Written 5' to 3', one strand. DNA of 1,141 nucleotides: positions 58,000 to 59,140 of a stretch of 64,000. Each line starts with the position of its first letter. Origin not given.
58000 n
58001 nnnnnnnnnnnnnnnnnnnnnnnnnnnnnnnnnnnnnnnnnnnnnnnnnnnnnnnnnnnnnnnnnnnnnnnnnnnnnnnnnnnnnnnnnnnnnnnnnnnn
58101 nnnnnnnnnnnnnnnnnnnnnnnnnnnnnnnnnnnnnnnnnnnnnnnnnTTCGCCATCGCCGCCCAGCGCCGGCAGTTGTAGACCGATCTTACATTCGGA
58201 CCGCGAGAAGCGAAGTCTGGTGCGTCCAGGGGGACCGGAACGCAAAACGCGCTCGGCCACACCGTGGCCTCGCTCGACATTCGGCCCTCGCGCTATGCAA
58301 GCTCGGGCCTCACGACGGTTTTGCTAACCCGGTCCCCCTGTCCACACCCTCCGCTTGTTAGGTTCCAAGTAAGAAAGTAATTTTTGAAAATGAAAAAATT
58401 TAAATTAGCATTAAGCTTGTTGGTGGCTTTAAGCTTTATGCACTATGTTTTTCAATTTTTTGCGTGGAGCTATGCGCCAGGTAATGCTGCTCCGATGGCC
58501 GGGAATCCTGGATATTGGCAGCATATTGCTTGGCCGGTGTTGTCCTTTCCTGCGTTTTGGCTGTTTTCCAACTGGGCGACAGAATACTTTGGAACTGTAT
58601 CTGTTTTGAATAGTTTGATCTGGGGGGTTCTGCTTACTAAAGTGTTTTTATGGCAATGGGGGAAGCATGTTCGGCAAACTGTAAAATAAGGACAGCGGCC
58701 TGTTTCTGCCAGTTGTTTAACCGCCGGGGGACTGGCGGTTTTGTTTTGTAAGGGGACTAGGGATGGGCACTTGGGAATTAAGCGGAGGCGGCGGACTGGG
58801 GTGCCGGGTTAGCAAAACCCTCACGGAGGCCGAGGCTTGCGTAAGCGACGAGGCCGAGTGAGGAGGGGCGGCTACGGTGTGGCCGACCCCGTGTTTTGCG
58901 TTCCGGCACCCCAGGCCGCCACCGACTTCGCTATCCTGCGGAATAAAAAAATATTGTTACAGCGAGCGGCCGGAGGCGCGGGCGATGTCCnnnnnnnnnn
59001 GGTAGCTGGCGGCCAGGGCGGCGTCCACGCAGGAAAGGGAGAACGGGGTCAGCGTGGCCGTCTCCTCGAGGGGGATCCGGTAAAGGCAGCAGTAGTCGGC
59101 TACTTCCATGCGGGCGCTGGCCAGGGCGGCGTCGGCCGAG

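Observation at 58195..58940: AT-rich ~440-bp insert carrying a small membrane-protein gene, bracketed by inverted copies of the structured repeat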

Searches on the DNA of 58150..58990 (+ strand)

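Call 10: search_rna_families(source=window, start=58150, end=58990, threshold=evalue, max_evalue=10, show_alignments=3)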
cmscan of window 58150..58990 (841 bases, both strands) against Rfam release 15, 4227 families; matches with E-value up to 10: 9.
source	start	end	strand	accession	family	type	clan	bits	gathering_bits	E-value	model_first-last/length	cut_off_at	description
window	58214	58284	-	RF02871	ncS54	Gene; sRNA;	-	16.5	43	0.71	1-79/79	no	Burkholderia sRNA 54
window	58538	58591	-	RF02314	TtnuHACA7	Gene; snRNA; snoRNA; HACA-box;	-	16.2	100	2.7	1-130/130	no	Tetrahymena snoRNA TtnuHACA7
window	58208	58356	-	RF04159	MIR1437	Gene; miRNA;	-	15.7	168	7.8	1-192/192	no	MIR1437 microRNA precursor family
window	58791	58919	+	RF04159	MIR1437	Gene; miRNA;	-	15.2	168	10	1-192/192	no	MIR1437 microRNA precursor family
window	58683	58737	-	RF00521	SAM_alpha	Cis-reg; riboswitch;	-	12.9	36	4.7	1-79/79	no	Alpha-proteobacteria SAM riboswitch aptamer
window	58717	58739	+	RF01407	STnc560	Gene; sRNA;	-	12.5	55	6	103-125/214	no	STnc560 Hfq binding RNA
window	58151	58406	-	RF02691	BTH_s19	Gene; sRNA;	-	11.5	153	2.5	1-224/224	no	Burkholderia sRNA 19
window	58583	58646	-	RF02687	RAGATH-8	Gene; sRNA;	-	9.2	86.7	8.1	1-276/276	no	RAGATH-8 RNA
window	58715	58747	+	RF01390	isrG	Gene; sRNA;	-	8.8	100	7.8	1-279/279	no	isrG Hfq binding RNA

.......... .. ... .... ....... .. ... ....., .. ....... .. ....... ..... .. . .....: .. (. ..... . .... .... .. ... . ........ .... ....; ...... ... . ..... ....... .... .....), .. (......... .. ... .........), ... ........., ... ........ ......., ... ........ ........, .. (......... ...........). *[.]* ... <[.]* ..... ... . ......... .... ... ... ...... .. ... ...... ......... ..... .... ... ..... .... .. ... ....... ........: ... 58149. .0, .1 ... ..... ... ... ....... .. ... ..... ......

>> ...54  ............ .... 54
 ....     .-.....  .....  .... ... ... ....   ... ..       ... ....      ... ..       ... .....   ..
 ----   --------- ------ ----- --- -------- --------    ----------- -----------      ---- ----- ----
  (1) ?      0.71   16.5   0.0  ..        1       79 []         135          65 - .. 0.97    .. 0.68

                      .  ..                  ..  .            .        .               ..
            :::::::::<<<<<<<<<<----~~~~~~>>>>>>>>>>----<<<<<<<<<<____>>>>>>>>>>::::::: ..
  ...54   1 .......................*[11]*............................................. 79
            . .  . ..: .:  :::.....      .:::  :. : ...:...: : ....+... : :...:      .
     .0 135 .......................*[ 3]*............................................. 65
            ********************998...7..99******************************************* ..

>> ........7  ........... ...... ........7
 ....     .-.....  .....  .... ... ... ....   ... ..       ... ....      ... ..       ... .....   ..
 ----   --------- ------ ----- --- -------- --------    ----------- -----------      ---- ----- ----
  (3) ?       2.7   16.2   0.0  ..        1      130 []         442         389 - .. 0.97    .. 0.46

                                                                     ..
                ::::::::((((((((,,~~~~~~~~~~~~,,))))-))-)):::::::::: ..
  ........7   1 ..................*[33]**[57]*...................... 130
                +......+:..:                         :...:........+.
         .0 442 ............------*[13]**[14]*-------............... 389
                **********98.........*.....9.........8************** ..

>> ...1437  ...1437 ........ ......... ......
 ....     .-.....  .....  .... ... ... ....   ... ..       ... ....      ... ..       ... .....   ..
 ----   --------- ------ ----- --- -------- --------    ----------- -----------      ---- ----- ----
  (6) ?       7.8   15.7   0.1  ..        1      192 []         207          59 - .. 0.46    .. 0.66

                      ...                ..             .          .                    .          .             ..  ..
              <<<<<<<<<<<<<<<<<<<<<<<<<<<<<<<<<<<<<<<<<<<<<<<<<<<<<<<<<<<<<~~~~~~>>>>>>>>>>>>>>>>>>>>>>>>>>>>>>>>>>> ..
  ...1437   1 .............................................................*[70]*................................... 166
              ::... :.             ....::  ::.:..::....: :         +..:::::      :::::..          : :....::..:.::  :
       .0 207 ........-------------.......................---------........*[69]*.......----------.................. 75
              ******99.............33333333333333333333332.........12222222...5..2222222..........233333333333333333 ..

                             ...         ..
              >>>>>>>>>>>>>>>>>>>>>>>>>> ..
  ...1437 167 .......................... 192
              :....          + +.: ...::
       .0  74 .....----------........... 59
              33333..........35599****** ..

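Call 98: search_with_rna_model(model_id=R2, sources=[L200, L201, L202, L203, L204, L205, L206, L207, L208, L209, L210, L211, L212, L213], max_evalue=1)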
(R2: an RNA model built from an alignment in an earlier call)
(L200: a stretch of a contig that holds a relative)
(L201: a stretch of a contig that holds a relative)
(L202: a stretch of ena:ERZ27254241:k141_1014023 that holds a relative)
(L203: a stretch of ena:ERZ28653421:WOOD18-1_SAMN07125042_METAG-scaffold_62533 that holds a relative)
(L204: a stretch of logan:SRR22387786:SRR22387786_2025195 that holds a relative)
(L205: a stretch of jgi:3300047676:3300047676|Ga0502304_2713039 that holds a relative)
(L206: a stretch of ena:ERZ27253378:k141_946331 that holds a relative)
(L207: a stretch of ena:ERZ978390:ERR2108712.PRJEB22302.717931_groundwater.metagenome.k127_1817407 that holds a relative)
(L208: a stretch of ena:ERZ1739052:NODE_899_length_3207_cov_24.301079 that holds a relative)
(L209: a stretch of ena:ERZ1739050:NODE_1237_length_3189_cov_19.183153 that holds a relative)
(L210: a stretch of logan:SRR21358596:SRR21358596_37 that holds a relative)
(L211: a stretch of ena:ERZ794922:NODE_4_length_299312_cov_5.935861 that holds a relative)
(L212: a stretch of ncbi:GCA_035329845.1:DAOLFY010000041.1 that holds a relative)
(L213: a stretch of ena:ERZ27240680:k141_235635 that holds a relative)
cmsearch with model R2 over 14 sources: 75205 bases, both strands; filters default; matches with E-value up to 1: 3.
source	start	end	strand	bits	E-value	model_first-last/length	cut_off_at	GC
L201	453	597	-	38.7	3.4e-07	1-143/143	no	0.76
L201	1280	1425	+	32.3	1e-05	1-143/143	no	0.75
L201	461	605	+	16.5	0.055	1-143/143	no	0.77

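Call 103: search_dna_similar(query=window:58195-58940:+, collection=plasmids, mode=distant, max_evalue=0.001, max_rows=10)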
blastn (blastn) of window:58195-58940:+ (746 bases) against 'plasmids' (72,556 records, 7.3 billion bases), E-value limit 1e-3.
No match.
